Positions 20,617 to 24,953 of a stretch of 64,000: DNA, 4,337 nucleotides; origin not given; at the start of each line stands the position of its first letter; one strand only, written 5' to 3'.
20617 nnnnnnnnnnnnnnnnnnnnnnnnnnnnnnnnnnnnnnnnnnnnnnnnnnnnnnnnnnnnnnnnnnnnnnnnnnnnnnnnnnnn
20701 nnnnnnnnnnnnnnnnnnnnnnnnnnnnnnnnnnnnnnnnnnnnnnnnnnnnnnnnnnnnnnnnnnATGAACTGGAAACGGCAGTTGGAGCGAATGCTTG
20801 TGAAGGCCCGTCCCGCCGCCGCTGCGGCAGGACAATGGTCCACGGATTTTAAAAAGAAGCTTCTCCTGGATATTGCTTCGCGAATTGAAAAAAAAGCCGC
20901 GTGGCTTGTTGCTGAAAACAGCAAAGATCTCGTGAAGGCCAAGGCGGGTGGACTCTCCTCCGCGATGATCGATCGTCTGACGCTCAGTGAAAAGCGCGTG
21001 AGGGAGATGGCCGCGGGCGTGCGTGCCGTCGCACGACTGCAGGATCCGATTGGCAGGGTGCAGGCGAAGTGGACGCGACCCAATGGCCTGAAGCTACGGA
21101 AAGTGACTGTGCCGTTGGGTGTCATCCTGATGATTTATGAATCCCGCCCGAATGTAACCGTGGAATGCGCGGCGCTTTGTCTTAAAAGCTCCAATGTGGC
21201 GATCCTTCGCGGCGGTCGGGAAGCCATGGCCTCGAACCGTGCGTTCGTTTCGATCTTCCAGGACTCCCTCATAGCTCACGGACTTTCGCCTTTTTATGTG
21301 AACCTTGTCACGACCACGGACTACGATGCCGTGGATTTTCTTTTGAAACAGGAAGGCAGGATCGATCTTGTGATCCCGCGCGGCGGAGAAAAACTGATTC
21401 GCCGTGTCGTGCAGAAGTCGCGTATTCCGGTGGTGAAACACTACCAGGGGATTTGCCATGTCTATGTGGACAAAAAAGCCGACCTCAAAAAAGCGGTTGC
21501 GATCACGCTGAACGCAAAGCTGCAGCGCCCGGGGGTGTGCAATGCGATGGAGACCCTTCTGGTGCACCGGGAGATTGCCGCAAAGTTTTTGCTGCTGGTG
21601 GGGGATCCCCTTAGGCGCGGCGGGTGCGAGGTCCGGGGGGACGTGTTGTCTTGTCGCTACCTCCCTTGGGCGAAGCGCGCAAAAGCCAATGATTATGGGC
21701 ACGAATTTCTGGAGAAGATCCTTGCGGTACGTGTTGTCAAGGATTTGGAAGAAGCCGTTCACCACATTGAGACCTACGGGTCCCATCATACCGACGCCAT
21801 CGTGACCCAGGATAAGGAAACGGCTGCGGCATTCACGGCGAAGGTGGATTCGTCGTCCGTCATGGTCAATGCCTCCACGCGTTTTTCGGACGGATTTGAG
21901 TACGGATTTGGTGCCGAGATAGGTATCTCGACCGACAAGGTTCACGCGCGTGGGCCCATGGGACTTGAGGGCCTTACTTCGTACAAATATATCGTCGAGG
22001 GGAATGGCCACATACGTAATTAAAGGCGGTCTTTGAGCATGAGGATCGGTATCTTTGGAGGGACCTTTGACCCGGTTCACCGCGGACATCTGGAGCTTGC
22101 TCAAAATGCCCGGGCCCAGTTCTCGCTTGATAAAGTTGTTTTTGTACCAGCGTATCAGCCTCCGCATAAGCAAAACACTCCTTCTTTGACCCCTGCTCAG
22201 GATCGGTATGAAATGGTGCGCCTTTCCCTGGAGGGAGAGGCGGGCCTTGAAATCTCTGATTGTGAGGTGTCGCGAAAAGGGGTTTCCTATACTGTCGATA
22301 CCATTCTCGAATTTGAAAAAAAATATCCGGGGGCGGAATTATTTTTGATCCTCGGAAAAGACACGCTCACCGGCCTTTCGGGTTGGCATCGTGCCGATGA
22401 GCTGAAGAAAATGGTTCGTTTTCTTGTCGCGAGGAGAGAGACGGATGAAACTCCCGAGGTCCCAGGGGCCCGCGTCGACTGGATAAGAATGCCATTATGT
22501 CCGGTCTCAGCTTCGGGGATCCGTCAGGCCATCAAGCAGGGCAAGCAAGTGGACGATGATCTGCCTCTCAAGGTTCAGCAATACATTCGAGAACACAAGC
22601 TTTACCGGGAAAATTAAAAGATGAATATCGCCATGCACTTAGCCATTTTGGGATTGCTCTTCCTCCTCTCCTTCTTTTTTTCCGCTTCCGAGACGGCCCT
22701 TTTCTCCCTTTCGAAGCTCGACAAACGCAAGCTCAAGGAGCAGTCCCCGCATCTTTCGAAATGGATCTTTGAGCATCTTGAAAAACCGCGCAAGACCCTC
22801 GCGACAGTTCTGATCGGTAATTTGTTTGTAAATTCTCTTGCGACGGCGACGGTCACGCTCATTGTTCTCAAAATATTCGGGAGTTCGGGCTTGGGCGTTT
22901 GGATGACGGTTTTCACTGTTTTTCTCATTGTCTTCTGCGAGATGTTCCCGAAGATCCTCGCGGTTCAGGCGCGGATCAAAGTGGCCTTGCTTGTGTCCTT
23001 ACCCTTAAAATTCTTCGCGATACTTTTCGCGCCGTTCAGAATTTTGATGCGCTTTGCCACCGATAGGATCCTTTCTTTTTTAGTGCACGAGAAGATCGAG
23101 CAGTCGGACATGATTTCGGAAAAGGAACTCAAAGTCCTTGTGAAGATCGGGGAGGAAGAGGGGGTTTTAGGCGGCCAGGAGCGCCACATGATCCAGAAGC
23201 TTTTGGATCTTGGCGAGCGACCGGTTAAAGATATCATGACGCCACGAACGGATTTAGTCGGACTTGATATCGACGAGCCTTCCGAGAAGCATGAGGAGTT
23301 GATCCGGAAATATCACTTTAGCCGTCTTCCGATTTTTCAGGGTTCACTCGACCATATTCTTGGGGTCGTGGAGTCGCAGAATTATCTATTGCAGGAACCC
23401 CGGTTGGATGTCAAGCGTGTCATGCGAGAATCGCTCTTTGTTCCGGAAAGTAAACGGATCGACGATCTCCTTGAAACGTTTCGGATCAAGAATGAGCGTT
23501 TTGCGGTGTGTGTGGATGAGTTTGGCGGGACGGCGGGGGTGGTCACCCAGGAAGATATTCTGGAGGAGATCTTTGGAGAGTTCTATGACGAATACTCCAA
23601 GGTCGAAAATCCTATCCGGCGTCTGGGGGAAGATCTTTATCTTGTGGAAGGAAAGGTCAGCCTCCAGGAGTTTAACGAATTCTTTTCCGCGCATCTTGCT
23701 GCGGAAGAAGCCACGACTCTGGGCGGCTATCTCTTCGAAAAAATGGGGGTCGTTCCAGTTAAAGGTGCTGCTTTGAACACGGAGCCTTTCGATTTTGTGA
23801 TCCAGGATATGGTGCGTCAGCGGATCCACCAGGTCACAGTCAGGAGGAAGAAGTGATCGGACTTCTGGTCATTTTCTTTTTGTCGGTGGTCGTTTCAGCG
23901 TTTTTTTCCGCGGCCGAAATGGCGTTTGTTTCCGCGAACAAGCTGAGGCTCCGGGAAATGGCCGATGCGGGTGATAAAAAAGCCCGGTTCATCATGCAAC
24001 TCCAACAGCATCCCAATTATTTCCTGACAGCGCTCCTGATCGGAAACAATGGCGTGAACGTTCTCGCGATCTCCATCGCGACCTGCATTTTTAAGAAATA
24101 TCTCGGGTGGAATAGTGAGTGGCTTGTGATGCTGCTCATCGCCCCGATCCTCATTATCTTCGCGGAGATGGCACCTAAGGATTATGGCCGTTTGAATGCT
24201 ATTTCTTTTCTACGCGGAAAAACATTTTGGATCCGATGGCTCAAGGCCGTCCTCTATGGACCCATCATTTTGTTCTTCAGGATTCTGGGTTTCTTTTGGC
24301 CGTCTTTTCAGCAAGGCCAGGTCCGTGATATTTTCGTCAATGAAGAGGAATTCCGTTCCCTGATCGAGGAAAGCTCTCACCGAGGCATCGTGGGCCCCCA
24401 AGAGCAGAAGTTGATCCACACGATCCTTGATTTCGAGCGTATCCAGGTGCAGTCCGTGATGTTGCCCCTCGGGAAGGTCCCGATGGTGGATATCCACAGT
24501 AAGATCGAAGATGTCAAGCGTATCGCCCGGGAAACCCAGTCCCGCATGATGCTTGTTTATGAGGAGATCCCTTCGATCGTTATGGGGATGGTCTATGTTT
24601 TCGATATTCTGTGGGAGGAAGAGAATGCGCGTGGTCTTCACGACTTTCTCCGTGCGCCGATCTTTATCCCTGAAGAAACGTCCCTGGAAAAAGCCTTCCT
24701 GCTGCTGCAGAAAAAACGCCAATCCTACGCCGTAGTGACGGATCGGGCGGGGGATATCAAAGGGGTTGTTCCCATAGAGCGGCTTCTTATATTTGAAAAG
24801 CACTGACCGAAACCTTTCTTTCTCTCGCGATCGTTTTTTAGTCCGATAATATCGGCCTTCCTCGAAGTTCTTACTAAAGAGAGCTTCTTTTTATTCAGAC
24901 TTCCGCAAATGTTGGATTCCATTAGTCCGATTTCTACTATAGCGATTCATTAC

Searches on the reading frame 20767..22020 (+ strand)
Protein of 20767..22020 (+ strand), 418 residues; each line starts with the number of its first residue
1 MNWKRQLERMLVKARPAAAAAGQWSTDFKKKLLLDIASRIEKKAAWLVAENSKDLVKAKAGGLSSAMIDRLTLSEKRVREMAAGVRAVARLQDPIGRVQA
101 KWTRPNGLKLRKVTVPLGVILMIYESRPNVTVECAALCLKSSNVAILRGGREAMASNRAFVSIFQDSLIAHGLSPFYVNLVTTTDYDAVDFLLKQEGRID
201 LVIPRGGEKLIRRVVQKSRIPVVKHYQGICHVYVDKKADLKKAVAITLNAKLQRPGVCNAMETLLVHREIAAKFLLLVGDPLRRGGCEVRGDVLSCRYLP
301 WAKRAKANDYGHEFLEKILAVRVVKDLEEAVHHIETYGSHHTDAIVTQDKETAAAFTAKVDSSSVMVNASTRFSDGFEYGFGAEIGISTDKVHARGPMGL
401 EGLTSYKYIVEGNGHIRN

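Call 72: search_protein_families(library=pfam, proteins=[window:20767-22020:+], max_evalue=0.00001)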
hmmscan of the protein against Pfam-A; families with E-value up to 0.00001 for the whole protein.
window:20767-22020:+ (418 aa): 1 family
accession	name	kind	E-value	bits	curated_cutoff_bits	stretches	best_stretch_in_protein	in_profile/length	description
PF00171.27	Aldedh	-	1.7e-16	60.3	23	1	6-275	30-286/461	Aldehyde dehydrogenase family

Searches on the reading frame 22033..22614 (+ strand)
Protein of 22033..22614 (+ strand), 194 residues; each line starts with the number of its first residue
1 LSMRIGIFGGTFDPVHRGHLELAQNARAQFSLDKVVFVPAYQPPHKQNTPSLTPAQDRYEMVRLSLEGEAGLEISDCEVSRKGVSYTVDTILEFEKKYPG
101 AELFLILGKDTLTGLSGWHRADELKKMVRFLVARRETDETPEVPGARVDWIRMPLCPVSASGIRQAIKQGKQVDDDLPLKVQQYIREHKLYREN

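Call 72: search_protein_families(library=pfam, proteins=[window:22033-22614:+], max_evalue=0.00001)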
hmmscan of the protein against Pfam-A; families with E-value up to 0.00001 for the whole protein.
window:22033-22614:+ (194 aa): 1 family
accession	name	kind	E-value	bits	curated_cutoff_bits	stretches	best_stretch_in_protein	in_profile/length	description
PF01467.32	CTP_transf_like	-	8e-27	94.5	21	1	7-165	1-132/133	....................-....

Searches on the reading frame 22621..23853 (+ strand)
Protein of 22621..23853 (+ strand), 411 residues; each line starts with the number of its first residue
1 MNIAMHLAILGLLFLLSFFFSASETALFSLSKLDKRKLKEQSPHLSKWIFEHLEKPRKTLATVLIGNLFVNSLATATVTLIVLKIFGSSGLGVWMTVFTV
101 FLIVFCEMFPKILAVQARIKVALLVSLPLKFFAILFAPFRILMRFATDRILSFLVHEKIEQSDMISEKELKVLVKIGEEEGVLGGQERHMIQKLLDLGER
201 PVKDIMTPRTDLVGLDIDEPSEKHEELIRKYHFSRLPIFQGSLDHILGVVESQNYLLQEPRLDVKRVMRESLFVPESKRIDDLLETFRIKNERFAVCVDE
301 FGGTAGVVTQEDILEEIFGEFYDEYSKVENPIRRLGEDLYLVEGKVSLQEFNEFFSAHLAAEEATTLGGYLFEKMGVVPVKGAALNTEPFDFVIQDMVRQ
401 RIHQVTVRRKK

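Call 72: search_protein_families(library=pfam, proteins=[window:22621-23853:+], max_evalue=0.00001)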
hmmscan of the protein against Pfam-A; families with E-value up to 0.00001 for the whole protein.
window:22621-23853:+ (411 aa): 3 families
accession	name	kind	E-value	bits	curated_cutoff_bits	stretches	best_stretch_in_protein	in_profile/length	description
PF01595.25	CNNM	-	5.2e-38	131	28.4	1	11-184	4-178/181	Cyclin M transmembrane N-terminal domain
PF03471.22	CorC_HlyC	-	5.2e-16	58.9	27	1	335-410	3-80/81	Transporter associated domain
PF00571.33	CBS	-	6.1e-10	39.7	24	1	264-318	1-56/57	CBS domain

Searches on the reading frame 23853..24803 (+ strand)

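Call 72: search_protein_families(library=pfam, proteins=[window:23853-24803:+], max_evalue=0.00001)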
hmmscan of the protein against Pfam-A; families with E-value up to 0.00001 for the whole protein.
window:23853-24803:+ (317 aa): 2 families
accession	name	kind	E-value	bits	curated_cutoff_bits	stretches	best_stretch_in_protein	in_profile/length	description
PF01595.25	CNNM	-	5.6e-37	127.6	28.4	1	7-184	3-181/181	Cyclin M transmembrane N-terminal domain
PF00571.33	CBS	-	4.2e-08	33.9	24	0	267-312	7-52/57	CBS domain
